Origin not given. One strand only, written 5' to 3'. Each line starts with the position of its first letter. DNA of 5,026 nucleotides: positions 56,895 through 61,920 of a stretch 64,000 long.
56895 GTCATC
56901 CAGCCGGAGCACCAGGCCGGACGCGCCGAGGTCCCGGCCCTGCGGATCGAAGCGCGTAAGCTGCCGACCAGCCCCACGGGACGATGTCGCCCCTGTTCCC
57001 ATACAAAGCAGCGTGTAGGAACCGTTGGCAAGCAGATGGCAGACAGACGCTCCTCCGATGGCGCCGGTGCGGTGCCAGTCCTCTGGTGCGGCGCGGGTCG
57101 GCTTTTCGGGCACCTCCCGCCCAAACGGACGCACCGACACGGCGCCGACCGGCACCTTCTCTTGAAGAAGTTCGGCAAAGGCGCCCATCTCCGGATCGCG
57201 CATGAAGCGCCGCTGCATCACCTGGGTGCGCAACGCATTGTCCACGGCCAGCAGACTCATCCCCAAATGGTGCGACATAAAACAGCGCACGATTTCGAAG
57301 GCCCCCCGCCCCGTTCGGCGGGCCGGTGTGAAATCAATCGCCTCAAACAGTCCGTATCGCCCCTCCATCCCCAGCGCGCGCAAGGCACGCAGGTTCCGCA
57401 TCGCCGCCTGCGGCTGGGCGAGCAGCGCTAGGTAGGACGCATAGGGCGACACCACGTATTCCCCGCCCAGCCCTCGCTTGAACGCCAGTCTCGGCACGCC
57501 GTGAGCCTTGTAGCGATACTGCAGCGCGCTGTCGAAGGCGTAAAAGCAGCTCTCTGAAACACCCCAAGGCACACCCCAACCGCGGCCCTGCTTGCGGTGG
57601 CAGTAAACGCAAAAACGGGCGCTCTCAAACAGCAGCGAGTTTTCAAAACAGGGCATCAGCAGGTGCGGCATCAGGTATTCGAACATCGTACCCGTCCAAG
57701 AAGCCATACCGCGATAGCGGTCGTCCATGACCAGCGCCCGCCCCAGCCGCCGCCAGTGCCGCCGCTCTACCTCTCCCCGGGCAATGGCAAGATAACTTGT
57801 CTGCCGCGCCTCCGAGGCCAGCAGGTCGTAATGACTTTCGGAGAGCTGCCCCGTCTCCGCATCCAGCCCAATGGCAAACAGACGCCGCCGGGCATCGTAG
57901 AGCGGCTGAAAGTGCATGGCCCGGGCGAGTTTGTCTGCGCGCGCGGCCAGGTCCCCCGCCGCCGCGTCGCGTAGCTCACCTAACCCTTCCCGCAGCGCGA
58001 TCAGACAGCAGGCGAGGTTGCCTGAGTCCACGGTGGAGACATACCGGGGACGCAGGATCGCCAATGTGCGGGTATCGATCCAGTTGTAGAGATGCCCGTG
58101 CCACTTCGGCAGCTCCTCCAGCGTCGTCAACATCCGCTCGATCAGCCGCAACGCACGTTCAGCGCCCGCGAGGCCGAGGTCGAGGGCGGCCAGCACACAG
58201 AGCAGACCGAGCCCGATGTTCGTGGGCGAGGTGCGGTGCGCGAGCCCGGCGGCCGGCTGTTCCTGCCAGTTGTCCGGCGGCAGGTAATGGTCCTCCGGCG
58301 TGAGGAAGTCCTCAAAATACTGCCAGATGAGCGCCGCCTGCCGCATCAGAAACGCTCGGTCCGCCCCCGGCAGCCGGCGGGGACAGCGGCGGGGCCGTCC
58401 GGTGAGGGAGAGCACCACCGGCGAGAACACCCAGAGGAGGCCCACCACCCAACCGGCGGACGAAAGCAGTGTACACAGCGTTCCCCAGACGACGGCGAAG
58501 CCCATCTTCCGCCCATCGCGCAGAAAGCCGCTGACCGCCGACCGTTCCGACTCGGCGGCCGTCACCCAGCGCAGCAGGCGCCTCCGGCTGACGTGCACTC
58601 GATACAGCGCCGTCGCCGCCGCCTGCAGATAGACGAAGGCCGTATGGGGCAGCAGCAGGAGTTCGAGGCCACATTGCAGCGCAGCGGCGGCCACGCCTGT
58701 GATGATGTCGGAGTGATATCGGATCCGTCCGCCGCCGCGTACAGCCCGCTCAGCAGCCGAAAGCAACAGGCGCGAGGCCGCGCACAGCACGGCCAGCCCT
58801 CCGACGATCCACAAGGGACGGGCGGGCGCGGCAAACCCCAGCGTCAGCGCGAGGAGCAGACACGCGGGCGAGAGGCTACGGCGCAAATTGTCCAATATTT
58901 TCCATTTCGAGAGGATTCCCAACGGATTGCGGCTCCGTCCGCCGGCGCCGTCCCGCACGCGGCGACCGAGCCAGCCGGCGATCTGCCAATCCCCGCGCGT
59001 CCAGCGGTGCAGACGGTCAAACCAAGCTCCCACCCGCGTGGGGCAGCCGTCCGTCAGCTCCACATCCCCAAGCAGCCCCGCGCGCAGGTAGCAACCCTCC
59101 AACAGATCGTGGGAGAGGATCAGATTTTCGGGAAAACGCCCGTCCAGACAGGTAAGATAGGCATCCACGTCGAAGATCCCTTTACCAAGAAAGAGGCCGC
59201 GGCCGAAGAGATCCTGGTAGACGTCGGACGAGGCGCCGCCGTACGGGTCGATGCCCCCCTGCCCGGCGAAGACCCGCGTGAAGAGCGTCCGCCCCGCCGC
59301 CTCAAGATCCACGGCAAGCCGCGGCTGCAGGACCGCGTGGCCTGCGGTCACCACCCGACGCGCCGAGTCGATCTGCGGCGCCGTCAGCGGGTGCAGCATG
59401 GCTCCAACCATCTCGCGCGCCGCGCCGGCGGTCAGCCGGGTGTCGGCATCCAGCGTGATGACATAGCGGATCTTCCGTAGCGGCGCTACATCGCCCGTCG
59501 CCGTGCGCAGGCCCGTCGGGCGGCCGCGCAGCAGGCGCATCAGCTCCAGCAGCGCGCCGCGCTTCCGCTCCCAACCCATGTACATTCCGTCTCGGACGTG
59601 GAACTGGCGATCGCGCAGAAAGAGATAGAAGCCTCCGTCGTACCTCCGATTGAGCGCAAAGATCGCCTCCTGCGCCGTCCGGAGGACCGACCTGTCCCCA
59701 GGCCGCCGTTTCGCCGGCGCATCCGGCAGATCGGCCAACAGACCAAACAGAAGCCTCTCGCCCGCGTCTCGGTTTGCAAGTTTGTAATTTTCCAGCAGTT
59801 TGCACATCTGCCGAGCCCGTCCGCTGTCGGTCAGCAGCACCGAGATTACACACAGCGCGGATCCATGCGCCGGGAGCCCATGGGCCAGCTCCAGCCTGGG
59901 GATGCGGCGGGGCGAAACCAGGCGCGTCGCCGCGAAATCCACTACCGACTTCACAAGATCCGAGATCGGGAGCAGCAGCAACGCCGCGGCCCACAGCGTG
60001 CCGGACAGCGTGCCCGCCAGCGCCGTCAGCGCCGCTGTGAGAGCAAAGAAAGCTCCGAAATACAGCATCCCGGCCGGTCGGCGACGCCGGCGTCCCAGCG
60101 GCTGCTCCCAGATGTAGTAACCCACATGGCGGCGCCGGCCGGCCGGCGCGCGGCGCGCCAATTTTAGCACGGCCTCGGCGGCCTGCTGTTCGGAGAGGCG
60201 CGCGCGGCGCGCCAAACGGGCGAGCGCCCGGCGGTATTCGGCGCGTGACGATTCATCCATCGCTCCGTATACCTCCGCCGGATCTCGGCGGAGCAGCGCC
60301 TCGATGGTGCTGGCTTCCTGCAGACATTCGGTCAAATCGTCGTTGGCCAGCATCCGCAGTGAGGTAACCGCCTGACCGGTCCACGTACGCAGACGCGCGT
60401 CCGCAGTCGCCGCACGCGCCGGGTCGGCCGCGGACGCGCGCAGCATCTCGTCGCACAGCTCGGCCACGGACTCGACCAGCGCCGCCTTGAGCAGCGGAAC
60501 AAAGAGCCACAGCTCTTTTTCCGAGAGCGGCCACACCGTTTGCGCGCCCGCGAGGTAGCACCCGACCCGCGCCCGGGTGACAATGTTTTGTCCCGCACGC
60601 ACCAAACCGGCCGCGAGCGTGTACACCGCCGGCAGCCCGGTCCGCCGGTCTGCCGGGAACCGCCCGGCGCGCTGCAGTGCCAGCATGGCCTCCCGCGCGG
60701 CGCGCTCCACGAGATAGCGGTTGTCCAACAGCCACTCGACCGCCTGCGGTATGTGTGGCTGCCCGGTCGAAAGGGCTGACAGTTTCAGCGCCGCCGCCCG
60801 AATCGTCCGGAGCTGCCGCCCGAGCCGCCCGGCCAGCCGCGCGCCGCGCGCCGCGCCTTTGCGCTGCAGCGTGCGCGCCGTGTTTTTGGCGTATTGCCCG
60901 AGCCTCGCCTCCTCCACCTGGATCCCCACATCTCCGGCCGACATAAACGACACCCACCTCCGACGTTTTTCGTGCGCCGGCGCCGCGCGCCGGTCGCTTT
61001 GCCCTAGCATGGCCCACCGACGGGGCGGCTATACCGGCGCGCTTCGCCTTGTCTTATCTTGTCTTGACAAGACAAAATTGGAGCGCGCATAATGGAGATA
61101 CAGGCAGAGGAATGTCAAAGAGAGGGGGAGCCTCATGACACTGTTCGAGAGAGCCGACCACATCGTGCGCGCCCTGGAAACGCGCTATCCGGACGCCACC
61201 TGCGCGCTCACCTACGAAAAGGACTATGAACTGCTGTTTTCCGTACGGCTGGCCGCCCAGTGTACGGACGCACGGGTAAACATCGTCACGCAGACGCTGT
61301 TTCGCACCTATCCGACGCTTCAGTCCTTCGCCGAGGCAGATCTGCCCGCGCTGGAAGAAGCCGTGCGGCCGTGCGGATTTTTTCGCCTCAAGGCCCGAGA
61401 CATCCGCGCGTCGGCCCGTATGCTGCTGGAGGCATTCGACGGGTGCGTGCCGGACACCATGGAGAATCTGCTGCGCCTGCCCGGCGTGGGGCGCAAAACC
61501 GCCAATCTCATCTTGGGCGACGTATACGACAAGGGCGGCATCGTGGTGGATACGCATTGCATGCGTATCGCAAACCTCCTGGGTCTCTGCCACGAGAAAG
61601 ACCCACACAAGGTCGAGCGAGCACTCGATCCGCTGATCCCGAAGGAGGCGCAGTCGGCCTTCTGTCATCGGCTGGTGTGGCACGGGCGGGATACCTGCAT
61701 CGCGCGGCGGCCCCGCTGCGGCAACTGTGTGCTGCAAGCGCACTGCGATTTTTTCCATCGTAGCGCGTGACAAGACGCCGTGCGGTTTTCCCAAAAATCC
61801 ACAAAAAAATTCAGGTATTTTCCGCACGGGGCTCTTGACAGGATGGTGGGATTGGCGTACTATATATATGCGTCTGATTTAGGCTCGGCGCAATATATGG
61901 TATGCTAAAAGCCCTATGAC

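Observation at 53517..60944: Cgs/NdvB-type cyclic beta-1,2-glucan synthase homologue (~2475 aa) in a Firmicute-like genome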

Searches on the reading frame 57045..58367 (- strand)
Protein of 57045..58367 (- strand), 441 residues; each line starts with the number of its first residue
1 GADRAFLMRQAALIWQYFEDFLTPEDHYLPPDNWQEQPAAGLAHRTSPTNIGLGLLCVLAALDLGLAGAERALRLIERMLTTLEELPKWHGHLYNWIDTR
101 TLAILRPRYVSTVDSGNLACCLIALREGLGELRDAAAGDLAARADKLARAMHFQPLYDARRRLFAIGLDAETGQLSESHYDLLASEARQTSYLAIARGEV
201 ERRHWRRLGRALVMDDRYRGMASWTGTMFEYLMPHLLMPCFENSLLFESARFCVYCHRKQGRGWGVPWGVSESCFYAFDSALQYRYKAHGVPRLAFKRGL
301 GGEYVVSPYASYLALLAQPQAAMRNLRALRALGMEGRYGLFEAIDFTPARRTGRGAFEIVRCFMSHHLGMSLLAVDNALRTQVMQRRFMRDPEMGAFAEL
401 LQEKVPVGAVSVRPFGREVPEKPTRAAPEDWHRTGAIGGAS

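Call 27: search_solved_structures(query=window:57045-58367:-, max_evalue=0.00001, show_alignments=3)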
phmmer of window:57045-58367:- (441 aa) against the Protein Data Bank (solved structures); distinct sequences matched with E-value up to 0.00001: 4.
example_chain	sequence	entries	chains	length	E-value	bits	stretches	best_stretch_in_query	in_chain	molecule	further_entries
8wy1_A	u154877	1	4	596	4.8e-125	421.3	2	138-408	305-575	Glycosyltransferase 36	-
8rf9_A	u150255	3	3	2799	4.8e-96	325.7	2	139-412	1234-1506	Cyclic beta 1-2 glucan synthetase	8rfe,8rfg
8rf0_A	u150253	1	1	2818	4.8e-96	325.7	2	139-412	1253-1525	Cyclic beta-(1,2)-glucan synthase NdvB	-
8xuj_A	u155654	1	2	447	1e-15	60.9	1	26-347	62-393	Membrane protein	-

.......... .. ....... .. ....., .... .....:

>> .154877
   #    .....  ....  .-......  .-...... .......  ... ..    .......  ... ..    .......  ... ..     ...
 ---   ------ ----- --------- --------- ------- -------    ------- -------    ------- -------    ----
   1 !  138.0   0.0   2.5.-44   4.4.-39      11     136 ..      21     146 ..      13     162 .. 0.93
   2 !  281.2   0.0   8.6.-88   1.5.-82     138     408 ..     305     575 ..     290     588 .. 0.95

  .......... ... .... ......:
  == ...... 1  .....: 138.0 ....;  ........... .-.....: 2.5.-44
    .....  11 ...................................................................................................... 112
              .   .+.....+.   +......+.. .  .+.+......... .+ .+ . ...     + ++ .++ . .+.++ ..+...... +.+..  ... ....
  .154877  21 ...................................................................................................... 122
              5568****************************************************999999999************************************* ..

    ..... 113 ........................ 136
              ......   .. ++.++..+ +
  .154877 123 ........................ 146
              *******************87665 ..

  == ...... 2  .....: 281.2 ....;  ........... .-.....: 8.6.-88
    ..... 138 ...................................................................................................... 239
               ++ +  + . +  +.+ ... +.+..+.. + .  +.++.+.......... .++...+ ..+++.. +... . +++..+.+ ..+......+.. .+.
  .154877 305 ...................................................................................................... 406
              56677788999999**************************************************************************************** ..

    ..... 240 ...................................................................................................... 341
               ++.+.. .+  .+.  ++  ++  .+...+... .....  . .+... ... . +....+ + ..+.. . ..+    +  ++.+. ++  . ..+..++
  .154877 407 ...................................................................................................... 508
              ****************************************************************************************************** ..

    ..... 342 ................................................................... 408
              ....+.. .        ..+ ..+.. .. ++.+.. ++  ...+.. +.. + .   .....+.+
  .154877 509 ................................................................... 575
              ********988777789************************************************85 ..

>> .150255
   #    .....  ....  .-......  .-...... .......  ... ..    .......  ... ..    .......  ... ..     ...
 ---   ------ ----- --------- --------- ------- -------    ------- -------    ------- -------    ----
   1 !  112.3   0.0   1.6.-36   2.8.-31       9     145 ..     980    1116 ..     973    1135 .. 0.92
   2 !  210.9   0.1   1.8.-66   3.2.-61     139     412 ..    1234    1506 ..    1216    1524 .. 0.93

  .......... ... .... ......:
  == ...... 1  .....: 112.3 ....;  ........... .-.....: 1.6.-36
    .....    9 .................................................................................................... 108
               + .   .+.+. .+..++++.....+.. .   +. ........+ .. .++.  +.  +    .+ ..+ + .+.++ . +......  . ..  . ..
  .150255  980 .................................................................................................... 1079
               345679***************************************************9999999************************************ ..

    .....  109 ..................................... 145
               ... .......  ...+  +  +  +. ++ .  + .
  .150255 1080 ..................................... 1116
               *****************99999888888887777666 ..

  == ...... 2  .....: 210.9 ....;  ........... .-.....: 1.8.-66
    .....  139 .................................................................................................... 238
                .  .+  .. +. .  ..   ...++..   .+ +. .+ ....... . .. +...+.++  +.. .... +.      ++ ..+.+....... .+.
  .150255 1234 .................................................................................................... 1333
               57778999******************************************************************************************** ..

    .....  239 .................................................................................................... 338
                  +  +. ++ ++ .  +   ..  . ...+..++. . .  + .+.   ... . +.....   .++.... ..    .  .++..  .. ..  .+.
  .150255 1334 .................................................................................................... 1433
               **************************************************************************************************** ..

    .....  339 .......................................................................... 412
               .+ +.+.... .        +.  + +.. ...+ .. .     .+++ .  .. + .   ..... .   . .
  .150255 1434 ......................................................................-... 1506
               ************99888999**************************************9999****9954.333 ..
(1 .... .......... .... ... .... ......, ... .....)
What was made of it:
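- On GH189 (cyclization domain): The query passes from Ti chain residue 146 to 305, and from At 1135 to 1253, within about 2 residues (call 27).
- Closest known: Thermoanaerobacter italicus TiCGS cyclization domain. Different: TiCGS carries a 158-aa helical insertion between chain residues 146 and 305, which is absent here (call 27).
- Closest known: Endo-beta-1,2-glucanases of GH144, GH162 and the new SGL groups. Different: Sequence relationship is much weaker: 1e-15 against 1e-125 for GH189 (call 27).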

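Call 71: predict_structure(alignment_id=A2)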
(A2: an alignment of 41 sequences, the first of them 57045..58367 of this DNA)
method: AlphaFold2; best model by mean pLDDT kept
length: 441 residues; sequences in the alignment: 41
mean_pLDDT: 86.4   pTM: 0.88
mean pLDDT of the five models: 86.4, 84.0, 80.1, 79.2, 79.1
residues with pLDDT >= 90: 277; 70-90: 100; 50-70: 24; < 50: 40
segments of 3 or more residues with pLDDT < 50: 277-283, 406-408, 411-437, 439-441
pLDDT, mean of each block of 10 residues (from residue 1): 96 98 98 85 94 99 98 99 98 96 94 96 99 96 98 93 90 88 78 94 79 83 87 93 88 94 92 60 60 76 87 95 98 97 87 80 95 98 97 92 59 39 37 47 36
secondary structure, 60 per line:
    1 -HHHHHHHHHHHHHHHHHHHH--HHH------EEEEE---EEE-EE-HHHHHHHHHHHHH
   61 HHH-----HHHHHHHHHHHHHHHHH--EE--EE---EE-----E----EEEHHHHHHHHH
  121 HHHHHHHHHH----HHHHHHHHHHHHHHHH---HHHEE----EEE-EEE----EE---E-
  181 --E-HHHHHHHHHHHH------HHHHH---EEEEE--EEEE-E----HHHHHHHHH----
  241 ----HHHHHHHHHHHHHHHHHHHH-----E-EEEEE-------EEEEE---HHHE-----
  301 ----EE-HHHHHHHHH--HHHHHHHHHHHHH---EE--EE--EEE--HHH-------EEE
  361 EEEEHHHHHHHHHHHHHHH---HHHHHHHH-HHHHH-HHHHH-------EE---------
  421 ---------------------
elements in order: H2-21 E33-37 E41-43 H48-63 H69-85 E109-111 H112-130 H135-150 E163-165 E167-169 H185-196 H203-207 E211-215 E218-221 H228-236 H245-264 E272-276 E284-288 H308-316 H319-331 E343-345 E358-364 H365-379 H383-390 H392-396 H398-402

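Call 73: fold_search(model_id=the predicted structure, library=pdb)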
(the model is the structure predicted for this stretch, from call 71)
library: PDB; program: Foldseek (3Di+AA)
matches with E <= 10: 443; with E <= 0.001: 29
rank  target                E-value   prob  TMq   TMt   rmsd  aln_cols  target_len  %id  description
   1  8wy1_A                7.4e-37  1.00  0.89  0.68   4.7       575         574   35  The structure of cyclization domain in cyclic beta-1,2-glucan synthase from Thermoanaerobacter italicus (released 2024-02-14)
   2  8wy1_B                1.1e-36  1.00  0.89  0.69   4.6       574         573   34  The structure of cyclization domain in cyclic beta-1,2-glucan synthase from Thermoanaerobacter italicus (released 2024-02-14)
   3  8rf9                  8.8e-31  1.00  0.86  0.15   6.7       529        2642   34  CgsiGP1 sample in nanodisc (released 2024-03-20)
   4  8rfe_A                3.6e-30  1.00  0.86  0.14   6.2       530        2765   35  CgsiGP2 sample in nanodisc (released 2024-03-20)
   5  8rf0_A                5.7e-29  1.00  0.87  0.14   6.7       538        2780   34  WT-CGS sample in nanodisc (released 2024-03-20)
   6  8xuj_A                1.1e-18  1.00  0.72  0.75   3.2       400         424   24  Structure of beta-1,2-glucanase from Endozoicomonas elysicola (EeSGL1, ligand-free) (released 2025-01-22)
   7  8xuj_B                2.3e-18  1.00  0.72  0.75   3.2       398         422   25  Structure of beta-1,2-glucanase from Endozoicomonas elysicola (EeSGL1, ligand-free) (released 2025-01-22)
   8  4qt9_A                1.7e-16  1.00  0.72  0.76   3.9       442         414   17  Crystal structure of a putative glucoamylase (BACCAC_03554) from Bacteroides caccae ATCC 43185 at 2.05 A resolution (released 2014-08-06)
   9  4qt9_B                2.6e-16  1.00  0.73  0.77   3.8       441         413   17  Crystal structure of a putative glucoamylase (BACCAC_03554) from Bacteroides caccae ATCC 43185 at 2.05 A resolution (released 2014-08-06)
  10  3eu8_A                5.1e-16  1.00  0.72  0.75   3.9       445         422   20  Crystal structure of putative glucoamylase (YP_210071.1) from Bacteroides fragilis NCTC 9343 at 2.12 A resolution (released 2008-10-21)
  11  5gzh_A                1.2e-15  1.00  0.73  0.75   8.4       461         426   16  Endo-beta-1,2-glucanase from Chitinophaga pinensis - ligand free form (released 2017-03-15)
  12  5gzk_A                1.5e-15  1.00  0.72  0.75   3.9       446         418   16  Endo-beta-1,2-glucanase from Chitinophaga pinensis - sophorotriose and glucose complex (released 2017-03-15)
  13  4gl3                  1.3e-13  1.00  0.71  0.76   3.9       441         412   14  Crystal structure of a putative glucoamylase (BACUNI_03963) from Bacteroides uniformis ATCC 8492 at 2.01 A resolution (released 2012-08-29)
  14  5z06_B                1.9e-13  1.00  0.73  0.47   4.1       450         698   16  Crystal structure of beta-1,2-glucanase from Parabacteroides distasonis (released 2018-05-30)
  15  5z06_A                2.1e-13  1.00  0.71  0.46   5.2       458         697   16  Crystal structure of beta-1,2-glucanase from Parabacteroides distasonis (released 2018-05-30)
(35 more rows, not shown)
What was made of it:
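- On GH189 (cyclization / beta-1,2-glucanotransferase domain): 8WY1 matches at 4.8e-125 and the fold at TMq 0.89 (calls 27, 73).
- The predicted barrel superposes on 8WY1 at TMq 0.89 (call 73).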

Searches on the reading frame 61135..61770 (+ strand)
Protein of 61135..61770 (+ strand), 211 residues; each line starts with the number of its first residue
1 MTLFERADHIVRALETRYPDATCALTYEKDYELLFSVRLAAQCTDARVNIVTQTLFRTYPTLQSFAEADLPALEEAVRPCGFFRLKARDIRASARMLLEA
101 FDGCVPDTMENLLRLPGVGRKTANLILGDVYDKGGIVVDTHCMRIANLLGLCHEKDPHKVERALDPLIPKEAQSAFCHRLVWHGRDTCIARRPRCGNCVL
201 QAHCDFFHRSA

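Call 10: search_protein_families(library=pfam, proteins=[window:61135-61770:+], max_evalue=0.001)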
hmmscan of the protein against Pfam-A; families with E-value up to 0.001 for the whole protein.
window:61135-61770:+ (211 aa): 3 families
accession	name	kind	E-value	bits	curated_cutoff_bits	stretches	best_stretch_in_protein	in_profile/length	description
PF00730.31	HhH-GPD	-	1.2e-21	77.4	26.2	1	39-169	5-107/108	HhH-GPD superfamily base excision DNA repair protein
PF00633.29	HHH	-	2.9e-07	30.4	24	1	103-127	4-28/30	Helix-hairpin-helix motif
PF10576.14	EndIII_4Fe-2S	-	0.00011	22.8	20.5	1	188-204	1-17/17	Iron-sulfur binding domain of endonuclease III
